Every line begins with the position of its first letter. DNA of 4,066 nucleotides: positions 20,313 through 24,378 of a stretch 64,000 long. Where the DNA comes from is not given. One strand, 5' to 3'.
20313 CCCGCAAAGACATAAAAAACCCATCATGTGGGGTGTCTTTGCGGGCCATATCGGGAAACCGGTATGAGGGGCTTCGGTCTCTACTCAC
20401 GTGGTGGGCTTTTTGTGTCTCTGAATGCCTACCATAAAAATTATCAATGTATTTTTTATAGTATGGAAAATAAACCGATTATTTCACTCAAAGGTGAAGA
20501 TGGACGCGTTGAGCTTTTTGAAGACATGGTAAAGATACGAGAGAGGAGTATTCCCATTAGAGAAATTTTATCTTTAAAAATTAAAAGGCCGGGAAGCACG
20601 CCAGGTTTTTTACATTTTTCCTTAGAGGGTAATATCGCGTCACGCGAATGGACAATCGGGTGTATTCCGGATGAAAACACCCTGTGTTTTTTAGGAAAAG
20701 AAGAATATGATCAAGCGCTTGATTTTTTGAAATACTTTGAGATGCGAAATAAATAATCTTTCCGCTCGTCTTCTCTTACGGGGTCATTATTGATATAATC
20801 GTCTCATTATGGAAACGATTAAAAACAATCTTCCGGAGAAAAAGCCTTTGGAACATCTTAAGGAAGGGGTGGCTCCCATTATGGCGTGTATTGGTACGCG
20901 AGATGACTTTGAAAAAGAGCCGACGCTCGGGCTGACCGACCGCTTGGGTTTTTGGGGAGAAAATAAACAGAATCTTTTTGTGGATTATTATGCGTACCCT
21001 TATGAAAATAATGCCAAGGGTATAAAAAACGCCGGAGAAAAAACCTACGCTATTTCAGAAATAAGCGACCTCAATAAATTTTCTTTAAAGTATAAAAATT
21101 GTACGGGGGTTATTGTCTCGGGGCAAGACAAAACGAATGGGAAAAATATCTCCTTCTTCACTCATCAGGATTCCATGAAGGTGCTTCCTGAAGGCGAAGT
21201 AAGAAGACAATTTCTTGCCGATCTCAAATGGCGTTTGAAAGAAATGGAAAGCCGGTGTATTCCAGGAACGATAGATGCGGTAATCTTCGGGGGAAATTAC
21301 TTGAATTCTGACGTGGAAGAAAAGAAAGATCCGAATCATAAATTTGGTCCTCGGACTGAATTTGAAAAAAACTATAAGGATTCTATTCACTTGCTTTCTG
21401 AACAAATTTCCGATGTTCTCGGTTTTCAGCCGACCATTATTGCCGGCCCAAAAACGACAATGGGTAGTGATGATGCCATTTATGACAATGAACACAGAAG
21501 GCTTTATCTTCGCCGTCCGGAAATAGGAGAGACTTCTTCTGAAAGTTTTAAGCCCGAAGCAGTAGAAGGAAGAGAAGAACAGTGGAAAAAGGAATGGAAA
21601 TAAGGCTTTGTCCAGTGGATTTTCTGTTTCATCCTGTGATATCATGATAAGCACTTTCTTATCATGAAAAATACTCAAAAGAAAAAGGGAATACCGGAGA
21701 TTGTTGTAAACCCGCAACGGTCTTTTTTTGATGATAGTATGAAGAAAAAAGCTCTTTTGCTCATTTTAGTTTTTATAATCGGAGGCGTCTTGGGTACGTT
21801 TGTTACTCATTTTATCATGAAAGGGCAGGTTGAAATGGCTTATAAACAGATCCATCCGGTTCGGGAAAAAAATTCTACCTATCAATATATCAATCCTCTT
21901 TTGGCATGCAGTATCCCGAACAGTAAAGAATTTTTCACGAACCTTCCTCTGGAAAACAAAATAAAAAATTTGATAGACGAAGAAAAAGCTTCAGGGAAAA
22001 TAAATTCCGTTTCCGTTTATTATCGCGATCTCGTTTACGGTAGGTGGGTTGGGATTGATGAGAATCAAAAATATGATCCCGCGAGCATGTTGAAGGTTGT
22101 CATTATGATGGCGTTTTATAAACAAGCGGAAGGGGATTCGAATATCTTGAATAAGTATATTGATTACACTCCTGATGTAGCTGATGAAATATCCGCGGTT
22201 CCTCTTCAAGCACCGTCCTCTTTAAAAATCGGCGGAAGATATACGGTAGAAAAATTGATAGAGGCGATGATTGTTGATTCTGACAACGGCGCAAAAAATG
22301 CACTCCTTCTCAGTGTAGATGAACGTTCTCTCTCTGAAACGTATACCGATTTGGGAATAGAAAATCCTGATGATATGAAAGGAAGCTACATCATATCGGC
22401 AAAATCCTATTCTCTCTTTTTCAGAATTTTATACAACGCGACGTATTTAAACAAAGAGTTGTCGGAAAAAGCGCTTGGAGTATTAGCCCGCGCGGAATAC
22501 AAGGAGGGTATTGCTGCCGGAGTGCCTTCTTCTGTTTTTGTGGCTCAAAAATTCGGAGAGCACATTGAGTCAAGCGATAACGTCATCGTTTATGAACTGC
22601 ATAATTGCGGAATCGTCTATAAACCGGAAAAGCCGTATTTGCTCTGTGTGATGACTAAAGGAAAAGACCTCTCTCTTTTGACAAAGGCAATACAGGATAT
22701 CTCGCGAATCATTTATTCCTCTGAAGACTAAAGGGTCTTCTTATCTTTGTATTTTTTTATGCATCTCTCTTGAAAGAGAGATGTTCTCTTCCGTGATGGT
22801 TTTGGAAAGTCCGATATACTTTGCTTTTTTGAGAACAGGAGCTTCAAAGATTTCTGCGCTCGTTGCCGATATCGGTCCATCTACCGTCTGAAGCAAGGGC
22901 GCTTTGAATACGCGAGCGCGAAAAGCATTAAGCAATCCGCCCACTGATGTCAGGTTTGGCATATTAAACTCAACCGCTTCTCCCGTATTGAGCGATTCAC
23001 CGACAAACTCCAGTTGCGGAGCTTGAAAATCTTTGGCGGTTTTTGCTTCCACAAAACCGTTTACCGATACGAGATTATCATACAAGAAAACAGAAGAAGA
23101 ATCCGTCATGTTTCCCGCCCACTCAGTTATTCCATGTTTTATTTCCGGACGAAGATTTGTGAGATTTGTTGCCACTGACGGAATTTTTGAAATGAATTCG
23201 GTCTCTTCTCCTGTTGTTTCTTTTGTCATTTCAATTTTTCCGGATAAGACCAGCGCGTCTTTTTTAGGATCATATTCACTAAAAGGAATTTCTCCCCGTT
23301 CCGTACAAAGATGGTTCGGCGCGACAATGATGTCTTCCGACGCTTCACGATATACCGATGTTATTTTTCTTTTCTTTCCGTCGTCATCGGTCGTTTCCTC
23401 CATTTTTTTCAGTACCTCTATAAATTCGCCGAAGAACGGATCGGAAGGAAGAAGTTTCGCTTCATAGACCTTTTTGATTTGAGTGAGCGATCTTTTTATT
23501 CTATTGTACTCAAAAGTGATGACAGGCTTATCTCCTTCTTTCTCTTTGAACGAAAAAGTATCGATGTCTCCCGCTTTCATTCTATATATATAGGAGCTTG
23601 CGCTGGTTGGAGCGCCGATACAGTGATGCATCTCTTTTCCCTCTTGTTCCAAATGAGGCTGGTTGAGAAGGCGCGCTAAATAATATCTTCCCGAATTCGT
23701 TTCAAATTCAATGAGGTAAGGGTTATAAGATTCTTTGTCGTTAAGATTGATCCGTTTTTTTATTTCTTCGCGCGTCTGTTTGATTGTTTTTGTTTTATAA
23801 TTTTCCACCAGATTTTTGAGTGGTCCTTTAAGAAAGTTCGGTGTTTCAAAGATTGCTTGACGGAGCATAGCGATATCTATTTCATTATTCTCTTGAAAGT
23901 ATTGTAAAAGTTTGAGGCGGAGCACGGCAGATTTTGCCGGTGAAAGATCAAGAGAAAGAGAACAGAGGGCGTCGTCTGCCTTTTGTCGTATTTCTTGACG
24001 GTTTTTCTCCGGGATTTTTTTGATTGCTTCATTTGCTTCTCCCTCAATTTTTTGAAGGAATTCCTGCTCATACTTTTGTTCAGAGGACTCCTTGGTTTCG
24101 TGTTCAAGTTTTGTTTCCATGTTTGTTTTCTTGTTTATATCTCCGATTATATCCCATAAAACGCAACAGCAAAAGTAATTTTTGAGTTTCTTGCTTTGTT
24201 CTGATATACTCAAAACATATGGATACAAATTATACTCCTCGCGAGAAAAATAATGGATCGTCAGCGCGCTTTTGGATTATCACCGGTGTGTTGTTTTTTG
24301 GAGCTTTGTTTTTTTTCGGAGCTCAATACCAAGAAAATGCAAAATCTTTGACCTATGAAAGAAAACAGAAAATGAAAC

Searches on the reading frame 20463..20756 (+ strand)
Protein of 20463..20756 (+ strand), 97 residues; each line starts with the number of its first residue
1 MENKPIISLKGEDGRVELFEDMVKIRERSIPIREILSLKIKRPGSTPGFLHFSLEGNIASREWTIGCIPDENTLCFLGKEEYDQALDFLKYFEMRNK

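Call 30: search_protein_families(library=pfam, alignment_id=A2, max_evalue=0.001)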
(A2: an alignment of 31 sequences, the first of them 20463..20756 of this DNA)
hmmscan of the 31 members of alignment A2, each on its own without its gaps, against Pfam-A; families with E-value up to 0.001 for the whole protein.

A. member 1, window:20463-20756:+ (97 aa): 0 families

B. families by the number of members that match (of 31 scanned): 26 families (the first 25 are shown)
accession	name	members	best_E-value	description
PF12869.13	tRNA_anti-like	2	6.7e-29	tRNA_anti-like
PF11611.13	DUF4352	2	1.2e-24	Domain of unknown function (DUF4352)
PF13365.12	Trypsin_2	2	2e-10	Trypsin-like peptidase domain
PF01555.25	N6_N4_Mtase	1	2.7e-52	DNA methylase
PF07669.17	Eco57I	1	2.3e-29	Eco57I restriction-modification methylase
PF02384.22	N6_Mtase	1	5.9e-23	N-6 DNA Methylase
PF04471.18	Mrr_cat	1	1.7e-22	Restriction endonuclease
PF18153.7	Cap15_CD_rec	1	3.6e-22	Cap15, cyclic dinucleotide receptor domain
PF13020.12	NOV_C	1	1.7e-13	Protein NO VEIN, C-terminal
PF01471.23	PG_binding_1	1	1.8e-13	Putative peptidoglycan binding domain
PF20473.4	MmeI_Mtase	1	5.7e-13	MmeI, DNA-methyltransferase domain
PF11049.13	KSHV_K1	1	4.6e-10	Glycoprotein K1 of Kaposi's sarcoma-associated herpes virus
PF18836.7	B_solenoid_ydck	1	9.7e-10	YdcK Beta solenoid repeat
PF22722.2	NA-iREase1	1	2e-09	NACHT-associated inactive Restriction Endonuclease 1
PF01170.24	UPF0020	1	1.6e-08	RMKL-like, methyltransferase domain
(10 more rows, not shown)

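Call 31: search_protein_families(library=phrogs, alignment_id=A2, max_evalue=0.001)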
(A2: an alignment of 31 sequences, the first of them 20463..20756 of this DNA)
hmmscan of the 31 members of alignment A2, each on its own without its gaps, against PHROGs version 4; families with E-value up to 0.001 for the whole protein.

A. member 1, window:20463-20756:+ (97 aa): 0 families

B. families by the number of members that match (of 31 scanned): 48 families (the first 25 are shown)
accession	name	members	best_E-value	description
phrog_806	-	4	1.6e-33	-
phrog_8545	-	3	8.5e-31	superinfection exclusion Sie-like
phrog_14275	-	3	2.4e-06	-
phrog_13333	-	2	3.8e-17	-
phrog_23980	-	2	3.7e-08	-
phrog_4980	-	2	5.9e-08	superinfection exclusion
phrog_67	-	1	1.4e-60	DNA methyltransferase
phrog_31645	-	1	1.8e-27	-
phrog_25988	-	1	2.9e-21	-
phrog_498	-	1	5.7e-20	DNA methyltransferase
phrog_3008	-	1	5e-18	DNA methyltransferase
phrog_2713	-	1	2.3e-17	-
phrog_23442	-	1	5.7e-17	-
phrog_17239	-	1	2.7e-16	-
phrog_16674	-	1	7e-16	DNA methyltransferase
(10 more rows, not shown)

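Call 35: search_protein_families(library=pfam, proteins=[window:20463-20756:+], max_evalue=0.01)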
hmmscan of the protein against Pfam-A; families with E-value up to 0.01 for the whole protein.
window:20463-20756:+ (97 aa): 0 families

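Call 62: search_protein_families(library=phrogs, proteins=[window:20463-20756:+], max_evalue=0.001)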
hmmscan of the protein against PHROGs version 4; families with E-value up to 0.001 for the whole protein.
window:20463-20756:+ (97 aa): 0 families

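Call 63: search_protein_families(library=padloc, proteins=[window:20463-20756:+], max_evalue=0.001)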
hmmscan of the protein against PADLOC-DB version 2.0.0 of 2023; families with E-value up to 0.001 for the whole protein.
window:20463-20756:+ (97 aa): 0 families

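Call 78: find_homologous_proteins(query=window:20463-20756:+, max_evalue=0.001)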
Query window:20463-20756:+ (97 aa): 1 proteins with E <= 0.001 among 3 candidates.
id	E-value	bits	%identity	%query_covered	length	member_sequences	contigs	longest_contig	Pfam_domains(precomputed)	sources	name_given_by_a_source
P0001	1.4e-58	213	100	100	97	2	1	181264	-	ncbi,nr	ncbi:MAG: hypothetical protein NTZ13_02220 [Candidatus Parcubacteria bacterium]|nr:hypothetical prot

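Call 79: find_encoding_contigs(protein=P0001, flank=10000, max_places=3)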
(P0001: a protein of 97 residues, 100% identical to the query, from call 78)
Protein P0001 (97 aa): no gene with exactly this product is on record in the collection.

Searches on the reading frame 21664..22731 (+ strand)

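Call 35: search_protein_families(library=pfam, proteins=[window:21664-22731:+], max_evalue=0.01)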
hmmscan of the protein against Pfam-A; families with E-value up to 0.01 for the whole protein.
window:21664-22731:+ (355 aa): 2 families
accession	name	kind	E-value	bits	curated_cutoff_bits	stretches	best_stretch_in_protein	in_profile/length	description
PF13354.11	Beta-lactamase2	-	1.3e-31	110.1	22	1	117-331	1-214/214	Beta-lactamase enzyme family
PF00768.25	Peptidase_S11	-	0.0016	18.4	27.6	1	132-214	30-111/239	D-alanyl-D-alanine carboxypeptidase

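Call 62: search_protein_families(library=phrogs, proteins=[window:21664-22731:+], max_evalue=0.001)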
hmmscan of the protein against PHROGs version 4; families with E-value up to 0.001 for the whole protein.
window:21664-22731:+ (355 aa): 1 family
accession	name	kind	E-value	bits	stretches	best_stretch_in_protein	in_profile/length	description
phrog_14881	-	unknown function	2.2e-06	28.2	1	101-217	32-142/289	-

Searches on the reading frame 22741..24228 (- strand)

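Call 35: search_protein_families(library=pfam, proteins=[window:22741-24228:-], max_evalue=0.01)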
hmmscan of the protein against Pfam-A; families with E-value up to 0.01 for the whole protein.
window:22741-24228:- (495 aa): 1 family
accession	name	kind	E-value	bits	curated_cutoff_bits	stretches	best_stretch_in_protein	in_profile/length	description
PF14284.11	PcfJ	-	1.7e-08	34.8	25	1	148-256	35-135/147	PcfJ-like protein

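Call 62: search_protein_families(library=phrogs, proteins=[window:22741-24228:-], max_evalue=0.001)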
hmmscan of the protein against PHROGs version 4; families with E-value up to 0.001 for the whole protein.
window:22741-24228:- (495 aa): 1 family
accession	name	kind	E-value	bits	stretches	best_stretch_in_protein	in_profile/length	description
phrog_8470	-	unknown function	0.00052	20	1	49-250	348-527/567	-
